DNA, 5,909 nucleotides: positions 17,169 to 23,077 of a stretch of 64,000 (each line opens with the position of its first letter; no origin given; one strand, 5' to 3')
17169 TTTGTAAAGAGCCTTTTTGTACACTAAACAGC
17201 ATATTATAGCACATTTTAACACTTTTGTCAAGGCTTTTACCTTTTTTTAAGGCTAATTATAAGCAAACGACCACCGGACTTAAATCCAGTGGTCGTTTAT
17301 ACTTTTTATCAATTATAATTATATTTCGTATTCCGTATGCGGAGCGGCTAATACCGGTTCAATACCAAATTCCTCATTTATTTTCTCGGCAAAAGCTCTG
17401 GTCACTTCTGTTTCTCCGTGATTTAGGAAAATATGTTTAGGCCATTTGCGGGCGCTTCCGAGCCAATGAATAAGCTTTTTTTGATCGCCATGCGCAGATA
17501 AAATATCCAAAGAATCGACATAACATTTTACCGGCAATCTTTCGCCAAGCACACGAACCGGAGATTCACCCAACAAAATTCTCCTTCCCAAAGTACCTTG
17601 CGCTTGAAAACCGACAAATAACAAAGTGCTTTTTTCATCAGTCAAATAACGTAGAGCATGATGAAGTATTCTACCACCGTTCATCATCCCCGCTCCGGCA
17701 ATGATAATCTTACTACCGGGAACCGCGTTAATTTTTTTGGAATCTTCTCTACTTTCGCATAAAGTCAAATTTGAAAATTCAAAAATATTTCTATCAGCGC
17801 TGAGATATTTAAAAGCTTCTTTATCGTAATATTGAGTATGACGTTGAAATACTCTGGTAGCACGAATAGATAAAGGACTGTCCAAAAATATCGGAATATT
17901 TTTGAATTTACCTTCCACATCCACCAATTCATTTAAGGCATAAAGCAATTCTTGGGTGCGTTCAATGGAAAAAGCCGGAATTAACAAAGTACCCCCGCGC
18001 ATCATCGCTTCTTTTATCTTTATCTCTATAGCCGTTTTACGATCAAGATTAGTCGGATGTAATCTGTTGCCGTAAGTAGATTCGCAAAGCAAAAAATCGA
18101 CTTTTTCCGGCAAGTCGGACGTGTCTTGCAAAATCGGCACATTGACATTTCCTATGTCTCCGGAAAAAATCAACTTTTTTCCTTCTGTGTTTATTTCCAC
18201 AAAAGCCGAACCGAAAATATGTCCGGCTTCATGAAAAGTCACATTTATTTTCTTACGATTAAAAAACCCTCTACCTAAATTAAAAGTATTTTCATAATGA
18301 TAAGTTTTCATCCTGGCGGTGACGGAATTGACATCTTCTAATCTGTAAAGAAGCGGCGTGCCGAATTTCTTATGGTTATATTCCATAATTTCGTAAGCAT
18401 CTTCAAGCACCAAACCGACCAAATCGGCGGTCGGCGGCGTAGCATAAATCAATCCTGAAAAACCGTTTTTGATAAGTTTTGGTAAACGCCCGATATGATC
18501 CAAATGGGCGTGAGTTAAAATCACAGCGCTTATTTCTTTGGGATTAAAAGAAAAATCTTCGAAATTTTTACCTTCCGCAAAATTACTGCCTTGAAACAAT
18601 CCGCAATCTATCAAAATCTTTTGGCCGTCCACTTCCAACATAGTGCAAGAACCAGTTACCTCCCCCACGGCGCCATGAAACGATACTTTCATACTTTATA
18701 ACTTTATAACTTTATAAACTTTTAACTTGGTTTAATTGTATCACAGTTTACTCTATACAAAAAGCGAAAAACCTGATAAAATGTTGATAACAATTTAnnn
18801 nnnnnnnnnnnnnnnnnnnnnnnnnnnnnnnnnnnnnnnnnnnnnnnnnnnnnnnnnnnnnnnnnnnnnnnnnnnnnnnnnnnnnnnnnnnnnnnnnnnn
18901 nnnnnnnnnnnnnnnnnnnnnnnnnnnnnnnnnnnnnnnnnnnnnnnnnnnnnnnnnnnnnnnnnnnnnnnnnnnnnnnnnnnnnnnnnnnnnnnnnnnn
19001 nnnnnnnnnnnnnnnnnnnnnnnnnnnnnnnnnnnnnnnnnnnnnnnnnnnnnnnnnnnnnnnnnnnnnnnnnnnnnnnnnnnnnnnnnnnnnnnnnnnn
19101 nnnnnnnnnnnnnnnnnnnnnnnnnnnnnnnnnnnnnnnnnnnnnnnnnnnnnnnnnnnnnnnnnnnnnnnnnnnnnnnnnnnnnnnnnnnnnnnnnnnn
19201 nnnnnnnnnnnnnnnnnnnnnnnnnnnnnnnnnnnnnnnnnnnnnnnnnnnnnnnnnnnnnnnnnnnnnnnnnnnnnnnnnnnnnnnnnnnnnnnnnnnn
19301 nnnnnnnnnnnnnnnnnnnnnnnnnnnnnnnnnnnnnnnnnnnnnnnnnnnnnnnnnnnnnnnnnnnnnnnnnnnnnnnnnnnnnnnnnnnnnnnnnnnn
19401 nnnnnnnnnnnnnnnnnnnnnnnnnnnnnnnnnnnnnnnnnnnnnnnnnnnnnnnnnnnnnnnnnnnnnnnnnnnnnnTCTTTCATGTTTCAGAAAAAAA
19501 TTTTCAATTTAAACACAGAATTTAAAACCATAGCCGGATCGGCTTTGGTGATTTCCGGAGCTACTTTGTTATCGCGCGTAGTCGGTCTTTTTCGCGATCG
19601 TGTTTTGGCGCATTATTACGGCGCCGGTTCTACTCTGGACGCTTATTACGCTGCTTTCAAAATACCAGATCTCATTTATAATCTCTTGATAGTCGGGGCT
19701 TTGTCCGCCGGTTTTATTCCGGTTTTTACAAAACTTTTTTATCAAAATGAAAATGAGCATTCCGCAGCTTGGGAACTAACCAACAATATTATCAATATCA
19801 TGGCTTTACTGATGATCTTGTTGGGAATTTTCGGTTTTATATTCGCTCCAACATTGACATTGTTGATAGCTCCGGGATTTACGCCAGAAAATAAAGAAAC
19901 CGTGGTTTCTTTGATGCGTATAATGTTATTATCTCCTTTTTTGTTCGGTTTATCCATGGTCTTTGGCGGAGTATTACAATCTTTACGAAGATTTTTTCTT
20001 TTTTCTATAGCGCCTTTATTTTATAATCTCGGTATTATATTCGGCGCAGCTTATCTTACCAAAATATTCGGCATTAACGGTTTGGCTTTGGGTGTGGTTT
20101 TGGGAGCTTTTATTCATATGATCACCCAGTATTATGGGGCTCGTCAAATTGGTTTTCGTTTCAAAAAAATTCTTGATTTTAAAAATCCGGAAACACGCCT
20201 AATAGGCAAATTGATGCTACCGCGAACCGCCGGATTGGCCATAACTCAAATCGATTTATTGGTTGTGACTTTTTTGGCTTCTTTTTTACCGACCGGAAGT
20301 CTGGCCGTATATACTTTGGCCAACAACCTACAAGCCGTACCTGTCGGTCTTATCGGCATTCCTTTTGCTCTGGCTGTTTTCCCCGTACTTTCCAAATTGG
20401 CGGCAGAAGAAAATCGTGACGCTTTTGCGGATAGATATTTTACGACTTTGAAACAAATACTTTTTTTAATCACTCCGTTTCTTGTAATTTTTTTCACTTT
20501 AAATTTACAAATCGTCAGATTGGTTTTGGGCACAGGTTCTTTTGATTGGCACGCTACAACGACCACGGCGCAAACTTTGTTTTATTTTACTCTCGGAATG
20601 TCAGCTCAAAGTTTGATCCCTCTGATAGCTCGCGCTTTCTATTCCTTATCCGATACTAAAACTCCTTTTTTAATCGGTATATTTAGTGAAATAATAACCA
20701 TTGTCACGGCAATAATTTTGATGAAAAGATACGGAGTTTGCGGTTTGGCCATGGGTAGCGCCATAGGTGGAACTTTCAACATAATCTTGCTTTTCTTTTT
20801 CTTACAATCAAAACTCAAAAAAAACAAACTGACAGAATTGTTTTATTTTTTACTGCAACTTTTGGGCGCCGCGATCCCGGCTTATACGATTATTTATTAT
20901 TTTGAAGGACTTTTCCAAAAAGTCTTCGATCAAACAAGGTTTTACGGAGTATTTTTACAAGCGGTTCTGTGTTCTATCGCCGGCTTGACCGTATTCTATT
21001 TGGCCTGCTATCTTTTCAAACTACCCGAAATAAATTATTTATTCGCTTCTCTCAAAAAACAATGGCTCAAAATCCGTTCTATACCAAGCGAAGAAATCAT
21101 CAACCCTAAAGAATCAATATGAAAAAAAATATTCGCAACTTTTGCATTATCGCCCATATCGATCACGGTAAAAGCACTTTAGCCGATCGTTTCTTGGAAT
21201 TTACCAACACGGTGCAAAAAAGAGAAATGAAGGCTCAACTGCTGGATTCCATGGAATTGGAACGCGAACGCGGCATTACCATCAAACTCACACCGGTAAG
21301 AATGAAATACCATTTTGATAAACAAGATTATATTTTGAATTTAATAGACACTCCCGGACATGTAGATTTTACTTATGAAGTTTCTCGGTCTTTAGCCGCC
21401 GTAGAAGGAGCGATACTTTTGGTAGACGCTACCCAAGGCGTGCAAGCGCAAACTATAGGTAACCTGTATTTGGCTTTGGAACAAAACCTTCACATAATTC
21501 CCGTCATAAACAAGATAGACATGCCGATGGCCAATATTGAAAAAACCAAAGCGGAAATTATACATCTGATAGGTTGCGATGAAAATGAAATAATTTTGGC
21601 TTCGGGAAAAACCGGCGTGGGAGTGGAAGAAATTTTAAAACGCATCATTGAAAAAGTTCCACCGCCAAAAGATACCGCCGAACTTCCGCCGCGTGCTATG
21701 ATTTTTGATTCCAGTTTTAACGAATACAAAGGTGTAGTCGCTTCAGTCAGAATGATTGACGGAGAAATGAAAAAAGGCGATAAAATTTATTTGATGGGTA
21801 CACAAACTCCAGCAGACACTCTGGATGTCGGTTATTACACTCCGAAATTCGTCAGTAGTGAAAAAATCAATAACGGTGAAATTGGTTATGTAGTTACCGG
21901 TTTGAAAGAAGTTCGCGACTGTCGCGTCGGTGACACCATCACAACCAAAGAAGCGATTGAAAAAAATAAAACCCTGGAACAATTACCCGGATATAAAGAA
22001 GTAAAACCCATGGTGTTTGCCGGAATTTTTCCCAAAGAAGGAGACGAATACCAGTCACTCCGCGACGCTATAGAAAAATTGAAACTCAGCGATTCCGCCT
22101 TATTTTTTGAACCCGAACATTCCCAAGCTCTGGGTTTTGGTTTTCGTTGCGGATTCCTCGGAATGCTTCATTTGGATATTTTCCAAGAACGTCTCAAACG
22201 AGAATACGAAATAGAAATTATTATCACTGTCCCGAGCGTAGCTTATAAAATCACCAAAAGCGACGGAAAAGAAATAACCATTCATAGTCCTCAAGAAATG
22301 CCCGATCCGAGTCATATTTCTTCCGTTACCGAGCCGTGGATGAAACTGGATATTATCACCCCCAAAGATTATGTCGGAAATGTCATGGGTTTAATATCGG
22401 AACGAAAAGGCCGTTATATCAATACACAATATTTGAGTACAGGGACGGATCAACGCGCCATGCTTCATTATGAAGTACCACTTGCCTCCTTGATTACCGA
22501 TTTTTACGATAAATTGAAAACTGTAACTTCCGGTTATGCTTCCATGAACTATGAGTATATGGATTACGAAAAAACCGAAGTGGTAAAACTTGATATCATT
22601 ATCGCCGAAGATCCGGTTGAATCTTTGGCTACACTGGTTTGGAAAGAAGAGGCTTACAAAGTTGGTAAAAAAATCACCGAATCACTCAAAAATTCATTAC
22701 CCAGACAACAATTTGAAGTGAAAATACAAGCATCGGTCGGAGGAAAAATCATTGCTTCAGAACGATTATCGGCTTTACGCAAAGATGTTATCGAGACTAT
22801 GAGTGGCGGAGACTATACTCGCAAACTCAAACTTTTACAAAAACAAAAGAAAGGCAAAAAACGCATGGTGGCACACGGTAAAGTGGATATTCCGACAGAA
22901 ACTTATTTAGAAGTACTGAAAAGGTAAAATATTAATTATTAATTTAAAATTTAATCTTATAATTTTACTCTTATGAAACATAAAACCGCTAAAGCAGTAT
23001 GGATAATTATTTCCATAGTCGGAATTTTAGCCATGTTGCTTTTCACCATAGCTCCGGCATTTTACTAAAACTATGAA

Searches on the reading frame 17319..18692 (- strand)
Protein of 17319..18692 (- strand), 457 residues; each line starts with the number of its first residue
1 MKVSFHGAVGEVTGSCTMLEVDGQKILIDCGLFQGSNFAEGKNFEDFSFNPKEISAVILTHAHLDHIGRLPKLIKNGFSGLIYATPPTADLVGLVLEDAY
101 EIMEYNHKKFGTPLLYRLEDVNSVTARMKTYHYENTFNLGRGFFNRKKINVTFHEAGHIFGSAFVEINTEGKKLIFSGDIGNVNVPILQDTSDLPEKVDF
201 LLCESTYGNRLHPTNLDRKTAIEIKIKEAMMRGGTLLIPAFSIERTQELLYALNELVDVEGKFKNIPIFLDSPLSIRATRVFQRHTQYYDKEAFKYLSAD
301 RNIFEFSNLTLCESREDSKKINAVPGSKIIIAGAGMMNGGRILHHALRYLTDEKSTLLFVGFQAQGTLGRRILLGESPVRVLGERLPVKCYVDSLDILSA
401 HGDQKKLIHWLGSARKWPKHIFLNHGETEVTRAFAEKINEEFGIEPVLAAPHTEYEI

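Call 18: search_protein_families(library=pfam, proteins=[window:17319-18692:-], max_evalue=0.00001)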
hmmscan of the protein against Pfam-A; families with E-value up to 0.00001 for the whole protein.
window:17319-18692:- (457 aa): 5 families
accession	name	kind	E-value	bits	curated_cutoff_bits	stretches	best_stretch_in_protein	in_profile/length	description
PF10996.14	Beta-Casp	-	1.1e-37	129.7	27.7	1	246-372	1-120/120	Beta-Casp domain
PF16661.11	Lactamase_B_6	-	3.1e-16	59.8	27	1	18-180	1-162/193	Metallo-beta-lactamase superfamily domain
PF00753.33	Lactamase_B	-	6.6e-16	59.3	22.7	1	10-188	2-158/196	Metallo-beta-lactamase superfamily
PF07521.17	RMMBL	-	1.8e-14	53.9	21.6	1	386-447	2-61/63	Zn-dependent metallo-hydrolase RNA specificity domain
PF12706.13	Lactamase_B_2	-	1.3e-08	35.1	27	1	25-223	2-185/200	Beta-lactamase superfamily domain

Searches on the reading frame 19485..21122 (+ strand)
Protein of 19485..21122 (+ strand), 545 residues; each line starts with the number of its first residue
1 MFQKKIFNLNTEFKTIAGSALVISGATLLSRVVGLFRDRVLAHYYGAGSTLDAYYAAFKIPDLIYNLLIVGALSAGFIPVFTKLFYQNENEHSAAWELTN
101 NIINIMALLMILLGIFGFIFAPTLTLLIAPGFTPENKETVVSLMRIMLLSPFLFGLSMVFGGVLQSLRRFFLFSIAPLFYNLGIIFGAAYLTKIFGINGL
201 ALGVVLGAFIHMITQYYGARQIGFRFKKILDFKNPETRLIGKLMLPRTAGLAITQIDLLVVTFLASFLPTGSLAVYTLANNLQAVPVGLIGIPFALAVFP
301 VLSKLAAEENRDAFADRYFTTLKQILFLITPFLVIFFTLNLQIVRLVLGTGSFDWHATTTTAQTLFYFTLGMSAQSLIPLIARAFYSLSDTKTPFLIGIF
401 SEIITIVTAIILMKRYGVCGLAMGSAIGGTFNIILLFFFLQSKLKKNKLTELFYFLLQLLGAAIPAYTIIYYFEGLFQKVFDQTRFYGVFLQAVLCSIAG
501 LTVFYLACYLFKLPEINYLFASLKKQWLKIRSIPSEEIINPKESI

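Call 18: search_protein_families(library=pfam, proteins=[window:19485-21122:+], max_evalue=0.00001)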
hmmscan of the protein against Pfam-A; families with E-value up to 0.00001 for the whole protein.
window:19485-21122:+ (545 aa): 3 families
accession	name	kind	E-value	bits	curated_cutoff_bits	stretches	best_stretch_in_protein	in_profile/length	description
PF03023.19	MurJ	-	4.5e-90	302.9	27.4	1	41-482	1-441/451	Lipid II flippase MurJ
PF01943.22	Polysacc_synt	-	1.7e-10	41.3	28.2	1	100-305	74-273/274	Polysaccharide biosynthesis protein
PF13440.11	Polysacc_synt_3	-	2.9e-08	33.7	23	1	138-350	79-286/293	Polysaccharide biosynthesis protein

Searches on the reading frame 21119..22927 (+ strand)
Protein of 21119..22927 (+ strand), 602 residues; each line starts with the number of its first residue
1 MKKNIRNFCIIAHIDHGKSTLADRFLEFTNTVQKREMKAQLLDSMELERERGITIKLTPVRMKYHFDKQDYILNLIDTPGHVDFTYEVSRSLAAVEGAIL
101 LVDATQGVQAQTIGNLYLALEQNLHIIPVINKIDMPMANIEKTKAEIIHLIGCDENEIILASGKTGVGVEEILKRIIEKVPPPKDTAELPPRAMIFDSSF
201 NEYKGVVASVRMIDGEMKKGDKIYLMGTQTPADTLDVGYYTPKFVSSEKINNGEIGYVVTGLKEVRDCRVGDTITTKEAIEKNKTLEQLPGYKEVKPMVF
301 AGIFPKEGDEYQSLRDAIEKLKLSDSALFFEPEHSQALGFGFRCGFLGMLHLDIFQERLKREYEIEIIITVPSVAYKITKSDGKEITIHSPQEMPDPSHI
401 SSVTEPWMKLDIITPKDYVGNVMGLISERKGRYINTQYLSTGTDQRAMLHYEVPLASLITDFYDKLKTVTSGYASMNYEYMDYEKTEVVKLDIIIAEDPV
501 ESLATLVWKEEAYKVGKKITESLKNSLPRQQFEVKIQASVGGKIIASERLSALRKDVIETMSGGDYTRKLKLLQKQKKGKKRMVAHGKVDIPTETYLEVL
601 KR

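Call 18: search_protein_families(library=pfam, proteins=[window:21119-22927:+], max_evalue=0.00001)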
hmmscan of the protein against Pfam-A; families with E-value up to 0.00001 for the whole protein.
window:21119-22927:+ (602 aa): 4 families
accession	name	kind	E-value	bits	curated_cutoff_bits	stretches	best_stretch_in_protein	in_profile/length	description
PF00009.33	GTP_EFTU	-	8.8e-56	188.9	26.5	1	3-182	1-188/188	Elongation factor Tu GTP binding domain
PF06421.17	LepA_C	-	1.1e-37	128.8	29.7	1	496-601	2-107/107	GTP-binding protein LepA C-terminus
PF00679.30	EFG_C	-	1e-22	80.4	27.9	1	403-492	2-87/89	Elongation factor G C-terminus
PF03144.31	GTP_EFTU_D2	-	1.3e-08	35.5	30.3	1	205-275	1-73/73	Elongation factor Tu domain 2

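Call 19: list_cluster_members(proteins=[window:21119-22927:+, window:58776-61625:-, window:61972-63288:-, window:23073-24851:+])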
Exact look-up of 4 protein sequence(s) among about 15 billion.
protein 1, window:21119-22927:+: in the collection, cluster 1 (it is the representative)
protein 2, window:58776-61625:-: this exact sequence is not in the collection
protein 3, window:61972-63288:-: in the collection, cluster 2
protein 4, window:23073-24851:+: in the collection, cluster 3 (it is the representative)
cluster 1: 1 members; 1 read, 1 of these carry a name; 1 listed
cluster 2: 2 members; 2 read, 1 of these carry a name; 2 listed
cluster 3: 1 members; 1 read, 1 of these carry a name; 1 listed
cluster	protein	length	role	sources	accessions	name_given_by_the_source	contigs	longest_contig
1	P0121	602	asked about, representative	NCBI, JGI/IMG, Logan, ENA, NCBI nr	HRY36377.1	MAG TPA: translation elongation factor 4 [Candidatus Magasanikbacteria bacterium] | translation elongation factor 4 [Candidatus Magasanikbacteria bacterium]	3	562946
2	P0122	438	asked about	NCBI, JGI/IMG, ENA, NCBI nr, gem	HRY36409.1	MAG TPA: GspH/FimT family protein [Candidatus Magasanikbacteria bacterium] | GspH/FimT family protein [Candidatus Magasanikbacteria bacterium]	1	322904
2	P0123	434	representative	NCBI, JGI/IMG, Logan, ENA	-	-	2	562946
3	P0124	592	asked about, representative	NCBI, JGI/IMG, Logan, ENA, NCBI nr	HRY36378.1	MAG TPA: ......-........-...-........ exonuclease RecJ [Candidatus Magasanikbacteria ... | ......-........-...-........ exonuclease RecJ [Candidatus Magasanikbacteria bacterium]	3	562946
